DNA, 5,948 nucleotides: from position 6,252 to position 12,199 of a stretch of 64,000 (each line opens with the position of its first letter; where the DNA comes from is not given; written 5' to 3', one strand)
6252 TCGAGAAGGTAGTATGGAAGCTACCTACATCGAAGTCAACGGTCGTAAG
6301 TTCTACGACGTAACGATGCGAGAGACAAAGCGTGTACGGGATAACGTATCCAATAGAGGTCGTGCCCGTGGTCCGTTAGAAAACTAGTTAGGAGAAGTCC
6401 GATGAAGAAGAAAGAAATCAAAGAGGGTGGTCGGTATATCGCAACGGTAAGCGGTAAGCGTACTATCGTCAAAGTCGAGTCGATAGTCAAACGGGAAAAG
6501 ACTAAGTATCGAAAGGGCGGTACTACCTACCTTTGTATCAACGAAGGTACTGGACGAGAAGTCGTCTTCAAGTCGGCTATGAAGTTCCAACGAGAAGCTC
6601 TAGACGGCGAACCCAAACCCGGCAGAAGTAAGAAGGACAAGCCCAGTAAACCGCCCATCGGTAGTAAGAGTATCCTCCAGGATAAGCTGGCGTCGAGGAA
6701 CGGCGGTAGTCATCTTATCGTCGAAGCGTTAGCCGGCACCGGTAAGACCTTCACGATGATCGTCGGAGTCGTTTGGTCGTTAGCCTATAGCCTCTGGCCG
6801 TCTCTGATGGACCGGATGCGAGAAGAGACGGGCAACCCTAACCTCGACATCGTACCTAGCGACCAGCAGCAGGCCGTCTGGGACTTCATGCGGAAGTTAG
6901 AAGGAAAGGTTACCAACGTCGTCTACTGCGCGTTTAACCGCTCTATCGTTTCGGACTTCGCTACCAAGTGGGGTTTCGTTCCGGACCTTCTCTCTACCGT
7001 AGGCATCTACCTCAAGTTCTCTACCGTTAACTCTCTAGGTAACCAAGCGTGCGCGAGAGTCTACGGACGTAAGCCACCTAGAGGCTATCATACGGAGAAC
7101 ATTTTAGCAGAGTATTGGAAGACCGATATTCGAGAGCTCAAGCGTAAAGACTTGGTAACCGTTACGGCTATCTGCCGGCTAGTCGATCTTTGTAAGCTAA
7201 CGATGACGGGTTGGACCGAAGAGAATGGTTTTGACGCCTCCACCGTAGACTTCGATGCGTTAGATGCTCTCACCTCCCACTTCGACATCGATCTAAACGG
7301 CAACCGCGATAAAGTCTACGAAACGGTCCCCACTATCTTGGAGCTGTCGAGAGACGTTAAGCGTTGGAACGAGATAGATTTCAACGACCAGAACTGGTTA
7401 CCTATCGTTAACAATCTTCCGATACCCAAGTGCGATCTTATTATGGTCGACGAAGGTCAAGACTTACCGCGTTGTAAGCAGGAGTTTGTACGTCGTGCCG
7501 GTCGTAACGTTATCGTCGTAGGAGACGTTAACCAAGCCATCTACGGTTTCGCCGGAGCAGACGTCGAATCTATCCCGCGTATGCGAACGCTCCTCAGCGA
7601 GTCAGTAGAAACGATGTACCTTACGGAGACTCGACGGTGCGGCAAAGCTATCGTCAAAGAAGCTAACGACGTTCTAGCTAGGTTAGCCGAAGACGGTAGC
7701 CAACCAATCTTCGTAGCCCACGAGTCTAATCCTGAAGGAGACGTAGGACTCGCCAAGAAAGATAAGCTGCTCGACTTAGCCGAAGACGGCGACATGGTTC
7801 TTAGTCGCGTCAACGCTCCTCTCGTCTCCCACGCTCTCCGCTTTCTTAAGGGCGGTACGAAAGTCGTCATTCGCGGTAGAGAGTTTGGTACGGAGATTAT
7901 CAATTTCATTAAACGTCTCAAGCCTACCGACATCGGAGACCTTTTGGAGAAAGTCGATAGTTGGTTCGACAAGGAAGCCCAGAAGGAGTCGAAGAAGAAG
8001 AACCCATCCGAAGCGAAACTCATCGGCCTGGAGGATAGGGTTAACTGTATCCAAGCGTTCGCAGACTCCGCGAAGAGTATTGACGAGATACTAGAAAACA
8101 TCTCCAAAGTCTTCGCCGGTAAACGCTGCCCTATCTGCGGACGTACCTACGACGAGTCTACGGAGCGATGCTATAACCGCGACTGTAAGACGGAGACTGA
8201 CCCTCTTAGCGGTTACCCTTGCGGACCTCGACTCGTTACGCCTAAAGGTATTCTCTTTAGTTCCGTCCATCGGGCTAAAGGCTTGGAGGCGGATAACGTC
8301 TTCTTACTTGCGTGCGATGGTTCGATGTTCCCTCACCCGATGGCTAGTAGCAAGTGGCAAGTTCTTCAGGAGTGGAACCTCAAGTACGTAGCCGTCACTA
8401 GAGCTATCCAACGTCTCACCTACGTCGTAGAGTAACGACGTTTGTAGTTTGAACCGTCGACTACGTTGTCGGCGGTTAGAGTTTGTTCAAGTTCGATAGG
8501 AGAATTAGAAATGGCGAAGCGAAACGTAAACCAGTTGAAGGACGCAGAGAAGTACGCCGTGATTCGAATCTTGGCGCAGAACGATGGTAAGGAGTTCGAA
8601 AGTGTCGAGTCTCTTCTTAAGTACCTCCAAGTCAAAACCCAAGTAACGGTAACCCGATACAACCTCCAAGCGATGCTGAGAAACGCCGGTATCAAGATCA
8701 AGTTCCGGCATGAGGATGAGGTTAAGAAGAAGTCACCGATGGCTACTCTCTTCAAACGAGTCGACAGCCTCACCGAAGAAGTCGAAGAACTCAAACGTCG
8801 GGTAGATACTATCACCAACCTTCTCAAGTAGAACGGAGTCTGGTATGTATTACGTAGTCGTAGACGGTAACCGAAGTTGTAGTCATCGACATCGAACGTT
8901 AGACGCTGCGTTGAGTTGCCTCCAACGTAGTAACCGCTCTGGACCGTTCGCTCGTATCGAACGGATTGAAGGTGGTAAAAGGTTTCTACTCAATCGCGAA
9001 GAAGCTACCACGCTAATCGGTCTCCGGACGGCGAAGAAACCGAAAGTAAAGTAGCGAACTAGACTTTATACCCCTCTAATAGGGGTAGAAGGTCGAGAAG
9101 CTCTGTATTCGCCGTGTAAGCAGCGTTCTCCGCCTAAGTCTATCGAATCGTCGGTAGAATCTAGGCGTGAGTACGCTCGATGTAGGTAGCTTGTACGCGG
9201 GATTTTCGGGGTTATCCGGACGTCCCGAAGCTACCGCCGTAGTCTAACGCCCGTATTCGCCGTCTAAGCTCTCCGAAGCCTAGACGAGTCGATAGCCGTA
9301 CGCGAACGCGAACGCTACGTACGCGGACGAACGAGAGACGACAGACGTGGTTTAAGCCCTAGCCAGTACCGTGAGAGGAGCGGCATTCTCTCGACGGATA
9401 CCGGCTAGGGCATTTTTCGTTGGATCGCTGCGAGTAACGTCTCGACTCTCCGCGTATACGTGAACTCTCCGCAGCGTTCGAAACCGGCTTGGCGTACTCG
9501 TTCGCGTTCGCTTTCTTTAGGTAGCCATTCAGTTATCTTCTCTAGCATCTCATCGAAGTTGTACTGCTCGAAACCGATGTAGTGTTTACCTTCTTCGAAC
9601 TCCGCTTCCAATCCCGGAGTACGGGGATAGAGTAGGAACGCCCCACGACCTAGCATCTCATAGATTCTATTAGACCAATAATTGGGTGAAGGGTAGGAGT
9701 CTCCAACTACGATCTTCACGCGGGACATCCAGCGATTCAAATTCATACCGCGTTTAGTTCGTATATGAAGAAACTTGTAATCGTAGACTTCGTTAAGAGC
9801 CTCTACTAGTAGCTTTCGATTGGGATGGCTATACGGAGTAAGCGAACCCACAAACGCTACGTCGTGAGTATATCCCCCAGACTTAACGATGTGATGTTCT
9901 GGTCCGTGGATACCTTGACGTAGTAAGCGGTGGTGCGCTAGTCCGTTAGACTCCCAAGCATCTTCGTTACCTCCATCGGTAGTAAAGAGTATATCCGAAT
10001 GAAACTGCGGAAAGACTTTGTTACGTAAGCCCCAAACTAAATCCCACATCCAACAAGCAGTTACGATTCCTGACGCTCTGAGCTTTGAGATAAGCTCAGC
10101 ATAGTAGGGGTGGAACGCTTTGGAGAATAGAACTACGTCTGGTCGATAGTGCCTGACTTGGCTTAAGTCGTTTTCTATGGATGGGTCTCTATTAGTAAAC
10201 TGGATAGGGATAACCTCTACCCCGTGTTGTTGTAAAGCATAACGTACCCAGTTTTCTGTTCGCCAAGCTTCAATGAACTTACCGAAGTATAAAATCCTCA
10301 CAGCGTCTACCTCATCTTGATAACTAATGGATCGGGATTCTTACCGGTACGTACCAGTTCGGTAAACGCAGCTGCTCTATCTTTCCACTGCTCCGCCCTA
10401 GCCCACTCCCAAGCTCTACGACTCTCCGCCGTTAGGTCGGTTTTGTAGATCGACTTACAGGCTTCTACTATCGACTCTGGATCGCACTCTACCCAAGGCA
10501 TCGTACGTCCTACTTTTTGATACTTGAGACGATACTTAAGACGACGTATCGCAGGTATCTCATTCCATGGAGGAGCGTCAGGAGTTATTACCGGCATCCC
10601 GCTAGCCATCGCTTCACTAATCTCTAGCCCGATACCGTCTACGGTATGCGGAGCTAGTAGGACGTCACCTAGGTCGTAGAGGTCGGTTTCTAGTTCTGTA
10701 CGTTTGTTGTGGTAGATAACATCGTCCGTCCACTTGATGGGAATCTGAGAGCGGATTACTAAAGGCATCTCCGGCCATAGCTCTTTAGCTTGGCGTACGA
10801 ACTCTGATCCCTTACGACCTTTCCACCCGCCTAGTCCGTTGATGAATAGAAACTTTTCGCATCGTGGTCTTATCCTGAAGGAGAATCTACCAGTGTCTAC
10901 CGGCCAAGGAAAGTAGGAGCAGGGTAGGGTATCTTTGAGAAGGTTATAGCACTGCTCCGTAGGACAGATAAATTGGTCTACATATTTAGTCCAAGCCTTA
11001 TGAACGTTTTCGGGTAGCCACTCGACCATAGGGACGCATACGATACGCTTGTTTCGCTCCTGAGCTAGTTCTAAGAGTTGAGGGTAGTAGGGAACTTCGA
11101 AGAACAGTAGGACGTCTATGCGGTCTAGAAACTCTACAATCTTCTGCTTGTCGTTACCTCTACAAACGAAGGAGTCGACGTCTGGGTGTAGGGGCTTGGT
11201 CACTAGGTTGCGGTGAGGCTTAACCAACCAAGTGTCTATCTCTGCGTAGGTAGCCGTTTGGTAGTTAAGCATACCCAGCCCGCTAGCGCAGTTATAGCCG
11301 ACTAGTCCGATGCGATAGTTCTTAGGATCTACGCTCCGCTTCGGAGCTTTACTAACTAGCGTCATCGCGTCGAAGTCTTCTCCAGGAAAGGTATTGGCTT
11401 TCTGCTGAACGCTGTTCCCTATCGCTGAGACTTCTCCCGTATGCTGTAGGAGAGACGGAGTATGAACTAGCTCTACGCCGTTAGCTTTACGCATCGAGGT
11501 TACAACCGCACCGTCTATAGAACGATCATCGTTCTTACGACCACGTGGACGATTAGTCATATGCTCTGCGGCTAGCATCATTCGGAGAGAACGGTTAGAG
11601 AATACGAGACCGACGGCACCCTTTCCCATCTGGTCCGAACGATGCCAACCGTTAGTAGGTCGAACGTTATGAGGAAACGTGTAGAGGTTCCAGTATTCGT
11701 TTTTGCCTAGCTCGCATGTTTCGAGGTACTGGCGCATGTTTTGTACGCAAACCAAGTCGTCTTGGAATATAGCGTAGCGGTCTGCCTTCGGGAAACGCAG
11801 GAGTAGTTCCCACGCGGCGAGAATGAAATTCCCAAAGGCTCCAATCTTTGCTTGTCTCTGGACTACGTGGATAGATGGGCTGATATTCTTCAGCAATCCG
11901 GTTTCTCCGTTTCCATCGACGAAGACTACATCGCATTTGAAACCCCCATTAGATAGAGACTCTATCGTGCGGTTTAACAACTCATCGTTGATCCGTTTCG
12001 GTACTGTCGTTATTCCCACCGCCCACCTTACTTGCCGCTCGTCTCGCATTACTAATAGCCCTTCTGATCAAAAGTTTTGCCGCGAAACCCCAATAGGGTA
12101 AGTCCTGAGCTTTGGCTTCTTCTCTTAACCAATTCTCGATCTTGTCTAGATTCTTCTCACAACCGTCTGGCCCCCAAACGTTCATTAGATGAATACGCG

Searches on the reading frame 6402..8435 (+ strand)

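Call 93: search_protein_families(library=pfam, max_evalue=0.001, proteins=[window:6402-8435:+])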
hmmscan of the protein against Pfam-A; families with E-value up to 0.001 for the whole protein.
window:6402-8435:+ (677 aa): 4 families
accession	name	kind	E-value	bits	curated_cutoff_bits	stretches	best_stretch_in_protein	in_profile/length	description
PF00580.27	UvrD-helicase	-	2.5e-13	50.8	23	1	343-394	212-266/271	UvrD/REP helicase N-terminal domain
PF13361.12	UvrD_C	-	8.7e-12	45.6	25.6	1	616-673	286-344/350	UvrD-like helicase C-terminal domain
PF13538.12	UvrD_C_2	-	7.1e-07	29.4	27.4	1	618-672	3-49/52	UvrD-like helicase C-terminal domain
PF13245.12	AAA_19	-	4.8e-05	24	25.1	0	339-383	87-133/134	AAA domain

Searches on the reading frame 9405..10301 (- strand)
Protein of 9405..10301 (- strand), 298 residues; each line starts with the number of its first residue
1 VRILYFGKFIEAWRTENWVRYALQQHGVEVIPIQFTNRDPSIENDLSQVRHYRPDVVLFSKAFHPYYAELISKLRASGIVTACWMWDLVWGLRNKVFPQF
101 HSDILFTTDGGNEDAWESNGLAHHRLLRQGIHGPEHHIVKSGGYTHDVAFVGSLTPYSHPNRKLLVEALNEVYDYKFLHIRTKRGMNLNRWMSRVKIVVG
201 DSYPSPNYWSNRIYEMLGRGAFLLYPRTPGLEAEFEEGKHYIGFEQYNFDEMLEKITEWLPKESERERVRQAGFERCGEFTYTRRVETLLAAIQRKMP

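Call 93: search_protein_families(library=pfam, max_evalue=0.001, proteins=[window:9405-10301:-])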
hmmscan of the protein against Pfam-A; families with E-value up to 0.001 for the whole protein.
window:9405-10301:- (298 aa): 1 family
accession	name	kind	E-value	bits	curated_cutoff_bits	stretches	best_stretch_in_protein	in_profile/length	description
PF13524.12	Glyco_trans_1_2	-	7.7e-17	62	25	1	182-291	34-144/144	Glycosyl transferase-like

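Call 94: search_protein_families(library=ncbifam, max_evalue=0.001, proteins=[window:9405-10301:-])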
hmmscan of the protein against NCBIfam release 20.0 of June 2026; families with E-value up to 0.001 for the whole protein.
window:9405-10301:- (298 aa): 0 families

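Call 95: search_protein_families(library=phrogs, max_evalue=0.001, proteins=[window:9405-10301:-])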
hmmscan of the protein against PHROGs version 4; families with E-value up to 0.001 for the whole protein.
window:9405-10301:- (298 aa): 1 family
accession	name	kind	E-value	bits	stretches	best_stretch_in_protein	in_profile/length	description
phrog_28745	-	moron, auxiliary metabolic gene and host takeover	1.1e-19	71.9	1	69-279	74-298/315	glycosyltransferase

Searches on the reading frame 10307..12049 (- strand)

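Call 95: search_protein_families(library=phrogs, max_evalue=0.001, proteins=[window:10307-12049:-])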
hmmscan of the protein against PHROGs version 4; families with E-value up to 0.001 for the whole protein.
window:10307-12049:- (580 aa): 1 family
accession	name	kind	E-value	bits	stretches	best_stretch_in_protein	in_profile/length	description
phrog_2170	-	moron, auxiliary metabolic gene and host takeover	8e-09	36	1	287-555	55-347/374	glycosyltransferase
